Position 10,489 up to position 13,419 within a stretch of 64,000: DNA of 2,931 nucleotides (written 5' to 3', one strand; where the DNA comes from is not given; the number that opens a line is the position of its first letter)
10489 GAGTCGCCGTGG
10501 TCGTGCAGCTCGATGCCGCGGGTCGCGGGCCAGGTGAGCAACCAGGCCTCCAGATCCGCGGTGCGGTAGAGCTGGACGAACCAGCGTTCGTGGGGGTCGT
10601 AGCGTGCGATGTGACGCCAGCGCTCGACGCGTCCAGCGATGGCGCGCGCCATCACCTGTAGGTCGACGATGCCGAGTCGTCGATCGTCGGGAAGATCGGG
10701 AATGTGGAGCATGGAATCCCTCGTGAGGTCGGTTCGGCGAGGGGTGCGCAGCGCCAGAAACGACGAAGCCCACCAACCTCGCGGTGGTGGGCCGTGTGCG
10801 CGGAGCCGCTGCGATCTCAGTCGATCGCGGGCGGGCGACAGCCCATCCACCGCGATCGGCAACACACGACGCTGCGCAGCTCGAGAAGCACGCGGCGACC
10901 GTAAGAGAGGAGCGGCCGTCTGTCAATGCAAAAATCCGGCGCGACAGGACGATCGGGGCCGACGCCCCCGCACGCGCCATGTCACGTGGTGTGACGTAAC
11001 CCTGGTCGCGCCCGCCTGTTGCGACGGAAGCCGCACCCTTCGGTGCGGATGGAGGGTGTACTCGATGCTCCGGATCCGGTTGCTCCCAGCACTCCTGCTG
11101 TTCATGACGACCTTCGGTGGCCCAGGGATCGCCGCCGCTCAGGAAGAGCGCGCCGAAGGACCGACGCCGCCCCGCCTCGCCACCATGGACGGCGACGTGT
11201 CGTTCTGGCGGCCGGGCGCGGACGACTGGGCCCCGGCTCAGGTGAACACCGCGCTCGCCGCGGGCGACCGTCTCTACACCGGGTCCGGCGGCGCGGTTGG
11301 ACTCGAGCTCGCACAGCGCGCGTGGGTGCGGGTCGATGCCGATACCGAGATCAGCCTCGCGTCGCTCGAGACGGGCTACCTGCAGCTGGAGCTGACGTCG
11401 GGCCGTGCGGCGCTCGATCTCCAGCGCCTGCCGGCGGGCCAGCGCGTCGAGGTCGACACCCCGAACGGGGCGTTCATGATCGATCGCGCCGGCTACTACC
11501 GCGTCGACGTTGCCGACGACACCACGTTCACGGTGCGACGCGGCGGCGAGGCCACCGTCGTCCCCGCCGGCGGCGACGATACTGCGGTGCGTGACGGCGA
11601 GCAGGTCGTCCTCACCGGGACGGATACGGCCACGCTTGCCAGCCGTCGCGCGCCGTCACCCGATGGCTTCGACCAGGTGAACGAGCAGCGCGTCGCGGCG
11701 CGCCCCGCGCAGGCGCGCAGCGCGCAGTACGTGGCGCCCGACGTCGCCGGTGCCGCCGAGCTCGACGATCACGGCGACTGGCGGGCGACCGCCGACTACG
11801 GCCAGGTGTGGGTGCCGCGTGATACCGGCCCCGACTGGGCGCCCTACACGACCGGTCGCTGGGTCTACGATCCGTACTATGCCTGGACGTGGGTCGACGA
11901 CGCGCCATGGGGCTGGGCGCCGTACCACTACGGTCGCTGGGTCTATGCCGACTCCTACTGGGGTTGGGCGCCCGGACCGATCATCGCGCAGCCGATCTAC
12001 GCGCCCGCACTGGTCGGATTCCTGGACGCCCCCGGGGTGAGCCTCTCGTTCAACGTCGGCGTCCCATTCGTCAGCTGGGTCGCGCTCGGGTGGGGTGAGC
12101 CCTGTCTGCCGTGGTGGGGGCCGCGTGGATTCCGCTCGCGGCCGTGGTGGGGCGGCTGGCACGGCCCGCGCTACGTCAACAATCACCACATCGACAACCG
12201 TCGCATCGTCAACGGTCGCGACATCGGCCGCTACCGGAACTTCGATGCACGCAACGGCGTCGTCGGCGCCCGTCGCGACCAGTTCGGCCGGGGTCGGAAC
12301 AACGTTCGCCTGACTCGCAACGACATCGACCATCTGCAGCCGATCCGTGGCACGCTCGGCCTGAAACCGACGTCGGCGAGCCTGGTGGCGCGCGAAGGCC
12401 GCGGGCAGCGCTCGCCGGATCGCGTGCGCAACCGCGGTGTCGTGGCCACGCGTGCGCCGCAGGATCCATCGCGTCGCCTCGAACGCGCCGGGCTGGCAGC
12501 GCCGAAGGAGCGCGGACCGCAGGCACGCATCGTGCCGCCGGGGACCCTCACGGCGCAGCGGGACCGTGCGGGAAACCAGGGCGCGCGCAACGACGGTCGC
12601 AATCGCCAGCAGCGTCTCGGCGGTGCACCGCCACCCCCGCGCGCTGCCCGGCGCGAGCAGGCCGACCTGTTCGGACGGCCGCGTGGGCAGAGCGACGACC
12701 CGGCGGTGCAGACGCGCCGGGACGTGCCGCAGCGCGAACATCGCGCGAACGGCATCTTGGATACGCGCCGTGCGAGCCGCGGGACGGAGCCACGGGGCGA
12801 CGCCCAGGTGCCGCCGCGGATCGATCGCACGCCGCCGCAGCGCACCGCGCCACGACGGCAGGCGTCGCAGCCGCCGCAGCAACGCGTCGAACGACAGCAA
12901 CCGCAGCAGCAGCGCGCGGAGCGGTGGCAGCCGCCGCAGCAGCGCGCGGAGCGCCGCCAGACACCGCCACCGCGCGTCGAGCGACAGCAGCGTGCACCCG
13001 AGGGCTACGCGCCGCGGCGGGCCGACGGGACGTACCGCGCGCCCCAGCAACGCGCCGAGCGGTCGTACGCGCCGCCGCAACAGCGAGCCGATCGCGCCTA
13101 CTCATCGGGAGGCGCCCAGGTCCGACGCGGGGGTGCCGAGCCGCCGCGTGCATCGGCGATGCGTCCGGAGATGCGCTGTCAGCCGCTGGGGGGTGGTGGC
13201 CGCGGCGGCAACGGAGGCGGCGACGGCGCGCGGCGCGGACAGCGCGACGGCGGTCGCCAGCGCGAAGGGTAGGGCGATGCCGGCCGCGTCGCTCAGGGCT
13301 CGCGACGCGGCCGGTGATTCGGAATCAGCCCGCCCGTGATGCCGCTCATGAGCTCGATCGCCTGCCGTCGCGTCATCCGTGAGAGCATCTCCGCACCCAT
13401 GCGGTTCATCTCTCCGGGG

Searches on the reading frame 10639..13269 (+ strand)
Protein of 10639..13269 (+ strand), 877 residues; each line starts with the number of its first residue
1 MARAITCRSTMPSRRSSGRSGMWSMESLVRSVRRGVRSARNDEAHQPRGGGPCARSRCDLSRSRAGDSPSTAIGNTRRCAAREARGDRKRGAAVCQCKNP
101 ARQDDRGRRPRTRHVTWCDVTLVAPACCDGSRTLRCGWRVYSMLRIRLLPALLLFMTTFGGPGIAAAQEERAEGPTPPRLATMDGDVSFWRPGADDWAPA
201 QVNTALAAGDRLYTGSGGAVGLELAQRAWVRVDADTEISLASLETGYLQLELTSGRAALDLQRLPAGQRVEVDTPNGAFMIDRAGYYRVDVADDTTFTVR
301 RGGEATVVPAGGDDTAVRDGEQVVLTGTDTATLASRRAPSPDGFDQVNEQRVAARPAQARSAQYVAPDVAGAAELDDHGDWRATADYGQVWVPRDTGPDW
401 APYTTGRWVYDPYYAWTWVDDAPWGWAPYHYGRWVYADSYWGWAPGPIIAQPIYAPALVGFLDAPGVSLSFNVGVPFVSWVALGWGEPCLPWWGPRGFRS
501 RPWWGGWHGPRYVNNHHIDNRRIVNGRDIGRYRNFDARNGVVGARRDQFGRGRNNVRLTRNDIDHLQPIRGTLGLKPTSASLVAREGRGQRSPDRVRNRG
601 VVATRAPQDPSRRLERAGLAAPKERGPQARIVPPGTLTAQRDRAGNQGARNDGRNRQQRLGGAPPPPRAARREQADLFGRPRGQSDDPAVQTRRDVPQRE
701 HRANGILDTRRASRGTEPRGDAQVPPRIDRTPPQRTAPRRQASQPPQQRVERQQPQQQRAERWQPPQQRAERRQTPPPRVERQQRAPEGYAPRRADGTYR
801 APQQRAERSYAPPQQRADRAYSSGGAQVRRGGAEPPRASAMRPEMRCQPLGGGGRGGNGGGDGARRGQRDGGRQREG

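Call 74: search_protein_families(library=pfam, proteins=[window:10639-13269:+], max_evalue=0.0001)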
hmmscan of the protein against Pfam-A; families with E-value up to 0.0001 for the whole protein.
window:10639-13269:+ (877 aa): 2 families
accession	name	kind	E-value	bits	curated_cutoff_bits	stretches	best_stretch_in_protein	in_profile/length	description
PF20245.3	DUF6600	-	1.3e-24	86.7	27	1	374-481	3-96/102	Family of unknown function (DUF6600)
PF04773.18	FecR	-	3.3e-05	24.7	24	1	210-302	1-94/97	FecR protein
